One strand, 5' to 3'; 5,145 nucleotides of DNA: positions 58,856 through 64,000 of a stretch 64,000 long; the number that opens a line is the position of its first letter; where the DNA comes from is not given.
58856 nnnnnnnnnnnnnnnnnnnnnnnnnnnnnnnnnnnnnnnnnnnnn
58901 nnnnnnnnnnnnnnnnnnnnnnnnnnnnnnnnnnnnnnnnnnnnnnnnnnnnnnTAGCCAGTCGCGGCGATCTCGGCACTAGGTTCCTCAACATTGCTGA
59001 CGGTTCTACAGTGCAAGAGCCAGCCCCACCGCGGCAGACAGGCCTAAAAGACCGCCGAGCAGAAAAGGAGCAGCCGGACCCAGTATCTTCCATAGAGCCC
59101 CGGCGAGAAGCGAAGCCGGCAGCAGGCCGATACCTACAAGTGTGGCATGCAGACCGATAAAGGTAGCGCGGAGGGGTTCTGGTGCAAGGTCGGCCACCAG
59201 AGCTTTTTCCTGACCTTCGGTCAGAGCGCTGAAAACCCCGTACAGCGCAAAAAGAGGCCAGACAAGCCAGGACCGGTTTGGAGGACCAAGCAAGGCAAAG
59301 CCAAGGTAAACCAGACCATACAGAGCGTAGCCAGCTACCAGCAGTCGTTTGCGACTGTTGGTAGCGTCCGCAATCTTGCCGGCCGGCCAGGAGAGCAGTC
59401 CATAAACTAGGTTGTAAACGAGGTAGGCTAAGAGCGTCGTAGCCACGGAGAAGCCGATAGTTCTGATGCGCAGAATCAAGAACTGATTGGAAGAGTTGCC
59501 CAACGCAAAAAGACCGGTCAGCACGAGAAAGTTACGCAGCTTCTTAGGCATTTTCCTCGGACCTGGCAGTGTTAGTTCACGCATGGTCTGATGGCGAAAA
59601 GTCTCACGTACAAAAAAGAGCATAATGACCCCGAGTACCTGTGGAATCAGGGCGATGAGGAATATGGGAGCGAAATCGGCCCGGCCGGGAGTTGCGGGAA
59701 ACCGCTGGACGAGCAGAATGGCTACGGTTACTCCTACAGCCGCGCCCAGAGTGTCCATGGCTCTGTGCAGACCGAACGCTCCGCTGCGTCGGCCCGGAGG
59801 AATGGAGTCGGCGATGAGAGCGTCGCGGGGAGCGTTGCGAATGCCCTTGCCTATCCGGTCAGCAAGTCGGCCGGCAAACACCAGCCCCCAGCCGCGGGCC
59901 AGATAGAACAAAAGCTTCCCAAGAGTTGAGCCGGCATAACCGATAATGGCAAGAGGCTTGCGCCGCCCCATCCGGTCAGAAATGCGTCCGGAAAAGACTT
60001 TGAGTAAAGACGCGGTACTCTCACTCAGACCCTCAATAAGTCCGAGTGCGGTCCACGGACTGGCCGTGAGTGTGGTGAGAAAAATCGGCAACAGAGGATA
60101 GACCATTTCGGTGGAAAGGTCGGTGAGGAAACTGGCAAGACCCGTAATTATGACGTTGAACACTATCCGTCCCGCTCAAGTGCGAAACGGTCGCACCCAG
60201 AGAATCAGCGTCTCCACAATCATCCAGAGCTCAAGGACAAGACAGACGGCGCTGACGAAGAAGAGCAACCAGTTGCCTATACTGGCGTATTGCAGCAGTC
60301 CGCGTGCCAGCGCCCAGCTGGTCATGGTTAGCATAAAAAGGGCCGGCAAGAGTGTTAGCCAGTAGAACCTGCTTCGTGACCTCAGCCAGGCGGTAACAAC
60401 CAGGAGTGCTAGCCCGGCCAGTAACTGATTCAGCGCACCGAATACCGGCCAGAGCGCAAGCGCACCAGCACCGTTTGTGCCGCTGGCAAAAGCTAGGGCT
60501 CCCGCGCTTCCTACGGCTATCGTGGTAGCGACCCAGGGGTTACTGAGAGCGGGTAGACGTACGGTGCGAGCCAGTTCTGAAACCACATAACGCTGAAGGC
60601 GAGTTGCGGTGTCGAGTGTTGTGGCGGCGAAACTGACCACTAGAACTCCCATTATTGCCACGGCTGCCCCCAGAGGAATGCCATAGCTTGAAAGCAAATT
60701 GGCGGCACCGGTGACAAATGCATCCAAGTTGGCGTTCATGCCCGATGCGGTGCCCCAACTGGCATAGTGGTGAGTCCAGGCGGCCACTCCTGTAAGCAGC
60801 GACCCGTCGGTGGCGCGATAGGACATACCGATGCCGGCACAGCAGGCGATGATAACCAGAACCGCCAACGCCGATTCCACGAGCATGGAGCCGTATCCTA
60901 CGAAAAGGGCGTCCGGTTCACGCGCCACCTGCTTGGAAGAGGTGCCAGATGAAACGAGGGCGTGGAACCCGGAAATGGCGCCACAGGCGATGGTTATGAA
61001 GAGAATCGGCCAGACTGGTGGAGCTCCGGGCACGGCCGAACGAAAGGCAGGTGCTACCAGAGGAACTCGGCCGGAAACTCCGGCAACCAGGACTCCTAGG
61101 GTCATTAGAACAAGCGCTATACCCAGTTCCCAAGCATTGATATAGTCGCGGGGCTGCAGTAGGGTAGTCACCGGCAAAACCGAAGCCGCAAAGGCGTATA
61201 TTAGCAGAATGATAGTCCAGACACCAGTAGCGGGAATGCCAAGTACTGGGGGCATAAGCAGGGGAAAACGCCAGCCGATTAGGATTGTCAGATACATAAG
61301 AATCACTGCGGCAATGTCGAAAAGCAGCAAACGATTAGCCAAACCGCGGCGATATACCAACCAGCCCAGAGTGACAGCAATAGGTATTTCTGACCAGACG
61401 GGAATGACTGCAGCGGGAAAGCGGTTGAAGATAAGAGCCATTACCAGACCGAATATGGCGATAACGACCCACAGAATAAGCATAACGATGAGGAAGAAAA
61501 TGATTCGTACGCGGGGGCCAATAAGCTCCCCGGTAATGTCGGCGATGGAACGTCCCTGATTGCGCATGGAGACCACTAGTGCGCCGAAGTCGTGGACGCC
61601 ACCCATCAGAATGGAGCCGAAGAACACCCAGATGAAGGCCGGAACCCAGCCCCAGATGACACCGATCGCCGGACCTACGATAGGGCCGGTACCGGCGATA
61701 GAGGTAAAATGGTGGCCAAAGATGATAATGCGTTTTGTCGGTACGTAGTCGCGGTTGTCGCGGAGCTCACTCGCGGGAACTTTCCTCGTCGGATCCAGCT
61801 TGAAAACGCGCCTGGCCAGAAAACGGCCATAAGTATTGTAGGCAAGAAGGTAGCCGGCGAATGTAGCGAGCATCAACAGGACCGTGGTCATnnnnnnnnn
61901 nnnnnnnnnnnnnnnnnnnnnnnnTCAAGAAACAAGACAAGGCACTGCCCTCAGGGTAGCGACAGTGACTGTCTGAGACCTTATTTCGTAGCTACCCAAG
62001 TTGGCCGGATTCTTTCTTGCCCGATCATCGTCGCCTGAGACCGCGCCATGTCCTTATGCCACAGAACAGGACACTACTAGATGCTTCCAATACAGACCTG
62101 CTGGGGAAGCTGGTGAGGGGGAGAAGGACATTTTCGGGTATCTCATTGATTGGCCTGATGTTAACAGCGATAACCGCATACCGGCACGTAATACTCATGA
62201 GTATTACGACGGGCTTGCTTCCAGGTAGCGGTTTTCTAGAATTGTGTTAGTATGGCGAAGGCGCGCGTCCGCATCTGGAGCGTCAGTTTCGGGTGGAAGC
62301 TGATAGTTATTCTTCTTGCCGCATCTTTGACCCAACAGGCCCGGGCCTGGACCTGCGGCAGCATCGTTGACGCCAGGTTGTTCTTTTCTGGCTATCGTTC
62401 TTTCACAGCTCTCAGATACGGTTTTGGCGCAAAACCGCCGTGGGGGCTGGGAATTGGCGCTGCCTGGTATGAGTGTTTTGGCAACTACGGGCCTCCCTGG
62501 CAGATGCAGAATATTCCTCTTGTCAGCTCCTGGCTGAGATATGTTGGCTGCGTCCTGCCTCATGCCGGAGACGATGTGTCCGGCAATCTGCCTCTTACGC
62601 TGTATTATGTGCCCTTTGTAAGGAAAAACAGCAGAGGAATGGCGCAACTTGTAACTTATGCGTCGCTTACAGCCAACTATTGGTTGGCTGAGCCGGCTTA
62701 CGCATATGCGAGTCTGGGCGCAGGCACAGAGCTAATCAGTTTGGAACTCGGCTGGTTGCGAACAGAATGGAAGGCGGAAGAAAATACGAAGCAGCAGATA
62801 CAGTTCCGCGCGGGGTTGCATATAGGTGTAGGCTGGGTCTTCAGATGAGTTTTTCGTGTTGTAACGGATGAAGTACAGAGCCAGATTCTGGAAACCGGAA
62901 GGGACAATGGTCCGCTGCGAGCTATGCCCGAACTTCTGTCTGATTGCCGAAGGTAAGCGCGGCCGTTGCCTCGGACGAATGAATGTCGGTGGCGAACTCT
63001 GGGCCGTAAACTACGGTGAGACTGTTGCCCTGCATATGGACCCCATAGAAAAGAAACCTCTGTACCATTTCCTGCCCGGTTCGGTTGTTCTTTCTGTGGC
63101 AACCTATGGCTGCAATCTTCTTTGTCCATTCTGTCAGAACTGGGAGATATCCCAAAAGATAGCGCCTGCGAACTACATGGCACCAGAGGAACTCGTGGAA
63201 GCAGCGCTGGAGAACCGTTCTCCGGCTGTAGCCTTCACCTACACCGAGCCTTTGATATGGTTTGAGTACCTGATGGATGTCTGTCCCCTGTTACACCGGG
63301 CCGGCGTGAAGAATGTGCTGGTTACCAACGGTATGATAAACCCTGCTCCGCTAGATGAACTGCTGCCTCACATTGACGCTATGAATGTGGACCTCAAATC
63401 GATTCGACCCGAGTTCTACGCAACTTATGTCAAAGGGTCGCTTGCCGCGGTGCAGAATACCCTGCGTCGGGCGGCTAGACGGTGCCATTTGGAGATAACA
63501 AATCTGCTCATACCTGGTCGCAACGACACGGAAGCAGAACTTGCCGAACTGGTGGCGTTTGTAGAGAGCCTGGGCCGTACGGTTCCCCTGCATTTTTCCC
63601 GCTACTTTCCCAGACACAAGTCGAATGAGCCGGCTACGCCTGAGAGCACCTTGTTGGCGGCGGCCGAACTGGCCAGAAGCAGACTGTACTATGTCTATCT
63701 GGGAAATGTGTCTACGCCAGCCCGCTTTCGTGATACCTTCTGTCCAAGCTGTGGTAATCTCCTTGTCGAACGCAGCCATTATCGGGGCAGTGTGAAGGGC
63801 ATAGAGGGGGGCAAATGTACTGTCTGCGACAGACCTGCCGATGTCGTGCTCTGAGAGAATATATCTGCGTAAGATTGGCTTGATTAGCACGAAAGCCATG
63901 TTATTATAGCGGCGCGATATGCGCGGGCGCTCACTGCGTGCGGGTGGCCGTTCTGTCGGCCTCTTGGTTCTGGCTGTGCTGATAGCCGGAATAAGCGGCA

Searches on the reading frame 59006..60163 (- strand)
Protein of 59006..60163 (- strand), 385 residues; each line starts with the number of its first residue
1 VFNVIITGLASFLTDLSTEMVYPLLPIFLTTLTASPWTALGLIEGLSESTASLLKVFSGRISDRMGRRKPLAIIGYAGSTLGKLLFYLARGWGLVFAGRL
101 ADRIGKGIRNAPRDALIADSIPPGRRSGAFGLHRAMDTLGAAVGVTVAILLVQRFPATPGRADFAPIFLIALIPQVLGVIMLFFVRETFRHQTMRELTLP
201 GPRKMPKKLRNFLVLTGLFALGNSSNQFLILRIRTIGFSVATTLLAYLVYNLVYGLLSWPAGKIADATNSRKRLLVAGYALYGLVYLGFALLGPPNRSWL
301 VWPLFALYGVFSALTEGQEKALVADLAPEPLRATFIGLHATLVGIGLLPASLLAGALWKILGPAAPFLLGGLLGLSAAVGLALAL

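Call 10: search_protein_families(library=pfam, proteins=[window:59006-60163:-], max_evalue=0.01)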
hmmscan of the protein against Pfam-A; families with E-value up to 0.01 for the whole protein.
window:59006-60163:- (385 aa): 4 families
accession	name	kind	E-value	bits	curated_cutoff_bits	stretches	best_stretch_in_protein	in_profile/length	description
PF07690.21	MFS_1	-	8.9e-41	140.4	33.4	2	9-315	3-311/347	Major Facilitator Superfamily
PF00083.30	Sugar_tr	-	5.1e-09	35.9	22.3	1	56-195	64-201/452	Sugar (and other) transporter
PF12832.13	MFS_1_like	-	2.1e-06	27.5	25.2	1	21-368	18-372/373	MFS_1 like family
PF11700.14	ATG22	-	0.00047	19.4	24.1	0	249-294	79-124/482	Vacuole effluxer Atg22 like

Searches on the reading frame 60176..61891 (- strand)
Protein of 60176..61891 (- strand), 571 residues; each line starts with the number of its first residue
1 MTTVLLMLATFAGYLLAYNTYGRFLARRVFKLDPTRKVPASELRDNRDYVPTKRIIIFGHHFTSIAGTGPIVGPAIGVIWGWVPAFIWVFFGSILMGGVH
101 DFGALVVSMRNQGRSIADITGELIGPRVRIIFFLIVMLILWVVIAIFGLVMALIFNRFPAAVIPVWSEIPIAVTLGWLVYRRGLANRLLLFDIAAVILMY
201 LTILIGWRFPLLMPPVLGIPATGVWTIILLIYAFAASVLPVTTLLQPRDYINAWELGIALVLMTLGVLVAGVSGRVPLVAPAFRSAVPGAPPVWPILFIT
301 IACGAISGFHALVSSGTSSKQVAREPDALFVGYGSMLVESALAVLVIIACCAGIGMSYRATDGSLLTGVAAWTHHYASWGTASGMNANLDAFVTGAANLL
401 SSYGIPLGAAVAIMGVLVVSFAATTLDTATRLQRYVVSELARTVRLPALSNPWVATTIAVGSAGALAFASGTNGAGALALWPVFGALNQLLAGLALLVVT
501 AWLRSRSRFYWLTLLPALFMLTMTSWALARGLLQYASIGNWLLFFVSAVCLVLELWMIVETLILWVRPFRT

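Call 10: search_protein_families(library=pfam, proteins=[window:60176-61891:-], max_evalue=0.01)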
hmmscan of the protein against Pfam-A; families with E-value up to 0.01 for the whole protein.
window:60176-61891:- (571 aa): 1 family
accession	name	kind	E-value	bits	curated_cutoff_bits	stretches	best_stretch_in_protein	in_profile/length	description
PF02554.20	CstA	-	5.7e-134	448.3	27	1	3-527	2-560/560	Carbon starvation protein CstA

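Call 23: search_protein_families(library=ncbifam, proteins=[window:60176-61891:-], max_evalue=0.001)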
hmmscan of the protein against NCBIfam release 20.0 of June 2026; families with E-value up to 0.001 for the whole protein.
window:60176-61891:- (571 aa): 1 family
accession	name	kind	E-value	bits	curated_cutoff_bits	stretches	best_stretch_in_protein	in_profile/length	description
NF011590.0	PRK15015.1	equivalog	1.3e-70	238.7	1188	2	4-352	35-384/701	pyruvate/proton symporter CstA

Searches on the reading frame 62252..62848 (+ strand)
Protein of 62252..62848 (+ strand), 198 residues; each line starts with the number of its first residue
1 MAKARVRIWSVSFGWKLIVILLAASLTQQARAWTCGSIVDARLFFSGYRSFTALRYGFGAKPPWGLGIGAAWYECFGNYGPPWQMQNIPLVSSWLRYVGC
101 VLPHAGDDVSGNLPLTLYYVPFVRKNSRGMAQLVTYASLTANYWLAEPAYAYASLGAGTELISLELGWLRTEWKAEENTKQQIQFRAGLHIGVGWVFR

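Call 10: search_protein_families(library=pfam, proteins=[window:62252-62848:+], max_evalue=0.01)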
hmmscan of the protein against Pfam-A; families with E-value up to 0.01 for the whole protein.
window:62252-62848:+ (198 aa): 0 families

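Call 15: find_encoding_contigs(protein=window:62252-62848:+, flank=10000, max_places=10)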
Protein window:62252-62848:+ (198 aa): no gene with exactly this product is on record in the collection.

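Call 23: search_protein_families(library=ncbifam, proteins=[window:62252-62848:+], max_evalue=0.001)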
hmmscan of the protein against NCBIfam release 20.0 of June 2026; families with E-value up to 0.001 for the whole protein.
window:62252-62848:+ (198 aa): 0 families

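Call 39: find_homologous_proteins(query=window:62252-62848:+, max_evalue=0.001)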
Query window:62252-62848:+ (198 aa): 1 proteins with E <= 0.001 among 389 candidates.
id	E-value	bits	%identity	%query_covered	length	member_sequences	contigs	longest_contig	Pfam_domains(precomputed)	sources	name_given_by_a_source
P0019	1.8e-105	369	88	91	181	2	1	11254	-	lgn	-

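Call 40: find_encoding_contigs(protein=P0019, flank=10000, max_places=5)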
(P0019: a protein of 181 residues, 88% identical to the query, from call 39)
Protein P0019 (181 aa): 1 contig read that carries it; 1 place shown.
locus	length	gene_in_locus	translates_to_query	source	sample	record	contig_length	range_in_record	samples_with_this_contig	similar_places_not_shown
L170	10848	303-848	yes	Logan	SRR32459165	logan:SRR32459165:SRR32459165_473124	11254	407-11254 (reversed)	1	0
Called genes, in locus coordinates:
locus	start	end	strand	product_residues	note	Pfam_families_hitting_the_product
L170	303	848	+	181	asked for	-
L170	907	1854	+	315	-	PF04055:Radical_SAM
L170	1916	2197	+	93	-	-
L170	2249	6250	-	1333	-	PF01344:Kelch_1 (faint), PF24681:Kelch_KLHDC2_KLHL20_DRC7 (faint), PF24981:Beta-prop_ATRN-LZTR1 (faint), PF18962:Por_Secre_tail (weak)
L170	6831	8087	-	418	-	PF01078:Mg_chelatase (faint), PF05496:RuvB_N, PF00004:AAA, PF16193:AAA_assoc_2, PF12002:MgsA_C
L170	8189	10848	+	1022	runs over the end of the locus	?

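Call 75: search_protein_representatives(protein=window:62252-62848:+)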
Query: 198 residues. Proteins with E-value up to 0.001 (for the whole library): 7; up to 1e-10: 4; up to 1e-30: 1. The best 7 are listed.
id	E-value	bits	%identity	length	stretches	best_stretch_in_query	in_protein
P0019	5.8e-106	369.3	88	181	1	19-198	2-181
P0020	7.8e-22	94.4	39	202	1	27-169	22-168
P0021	1.0e-10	58.1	31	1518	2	45-76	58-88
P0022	1.0e-10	58.1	37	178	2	105-162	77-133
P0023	1.3e-07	47.9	36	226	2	17-72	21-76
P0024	6.4e-05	39.1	33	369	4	107-146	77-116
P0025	2.6e-04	37.1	29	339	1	23-152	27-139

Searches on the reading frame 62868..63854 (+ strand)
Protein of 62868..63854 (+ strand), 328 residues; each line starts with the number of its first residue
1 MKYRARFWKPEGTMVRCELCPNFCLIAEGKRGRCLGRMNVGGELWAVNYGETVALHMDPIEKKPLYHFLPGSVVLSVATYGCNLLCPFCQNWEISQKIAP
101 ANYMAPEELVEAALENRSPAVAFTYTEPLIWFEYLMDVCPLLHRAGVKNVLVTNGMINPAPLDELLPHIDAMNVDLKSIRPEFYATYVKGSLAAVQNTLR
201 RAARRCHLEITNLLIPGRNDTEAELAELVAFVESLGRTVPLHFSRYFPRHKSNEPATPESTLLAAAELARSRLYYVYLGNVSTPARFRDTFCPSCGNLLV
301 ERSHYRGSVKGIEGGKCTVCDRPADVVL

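Call 10: search_protein_families(library=pfam, proteins=[window:62868-63854:+], max_evalue=0.01)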
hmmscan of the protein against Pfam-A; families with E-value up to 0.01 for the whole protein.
window:62868-63854:+ (328 aa): 1 family
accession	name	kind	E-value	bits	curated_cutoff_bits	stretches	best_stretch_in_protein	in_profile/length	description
PF04055.27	Radical_SAM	-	8.5e-19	68.8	29.5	1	78-228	3-165/166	Radical SAM superfamily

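Call 23: search_protein_families(library=ncbifam, proteins=[window:62868-63854:+], max_evalue=0.001)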
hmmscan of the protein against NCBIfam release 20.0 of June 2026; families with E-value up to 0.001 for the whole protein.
window:62868-63854:+ (328 aa): 20 families
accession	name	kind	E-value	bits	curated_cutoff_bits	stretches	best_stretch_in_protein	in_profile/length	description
TIGR04337.1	AmmeMemoSam_rS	hypoth_equivalog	1.3e-88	297.2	220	1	6-323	2-328/349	AmmeMemoRadiSam system radical SAM enzyme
TIGR02493.1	PFLA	equivalog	2.5e-15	56.5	231.75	1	76-236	19-187/235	pyruvate formate-lyase-activating protein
TIGR02495.1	NrdG2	equivalog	1.3e-11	44.2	131.15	1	70-199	14-147/193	anaerobic ribonucleoside-triphosphate reductase activating protein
TIGR04041.1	activase_YjjW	hypoth_equivalog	1.1e-10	41.4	250.2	1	125-247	116-239/276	YjjW family glycine radical enzyme activase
TIGR02494.1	PFLE_PFLC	subfamily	1.5e-10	40.8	174.35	1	121-236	127-243/293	glycyl-radical enzyme activating protein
NF043069.1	T4HPD_activ_SAM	equivalog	1.4e-08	34.5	425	1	118-236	124-243/299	trans-4-hydroxy-L-proline dehydratase activase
NF048010.1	SfplDhtActHpsHDes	equivalog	5.1e-08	32.1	430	1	124-241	138-258/298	(2S)-3-sulfopropanediol dehydratase activating enzyme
TIGR02666.1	moaA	equivalog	8.5e-07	28.2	284.05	1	79-252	17-198/336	GTP 3',8-cyclase MoaA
TIGR04003.1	rSAM_BssD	equivalog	1.2e-06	28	496.45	1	115-233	125-245/314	[benzylsuccinate synthase]-activating enzyme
NF033717.2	HPDL_rSAM_activ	equivalog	3.4e-06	26.6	420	1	120-235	133-251/311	4-hydroxyphenylacetate decarboxylase activase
TIGR03470.1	HpnH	equivalog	3.4e-06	26.3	225.05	1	78-236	34-191/318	adenosyl-hopene transferase HpnH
NF033719.1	ind_deCO2_activ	equivalog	1.1e-05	24.9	425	0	121-234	133-247/302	indoleacetate decarboxylase activase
NF008356.0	PRK11145.1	equivalog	2.7e-05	23.6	375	1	79-237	27-193/246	pyruvate formate lyase 1-activating protein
TIGR03963.1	rSAM_QueE_Clost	equivalog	4.1e-05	23.4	260.1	1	73-177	20-123/219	putative 7-carboxy-7-deazaguanine synthase QueE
TIGR02668.1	moaA_archaeal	equivalog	5.7e-05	22.2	325.25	1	79-235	17-176/303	GTP 3',8-cyclase MoaA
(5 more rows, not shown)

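Call 38: find_encoding_contigs(protein=window:62868-63854:+, flank=10000, max_places=3)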
Protein window:62868-63854:+ (328 aa): no gene with exactly this product is on record in the collection.
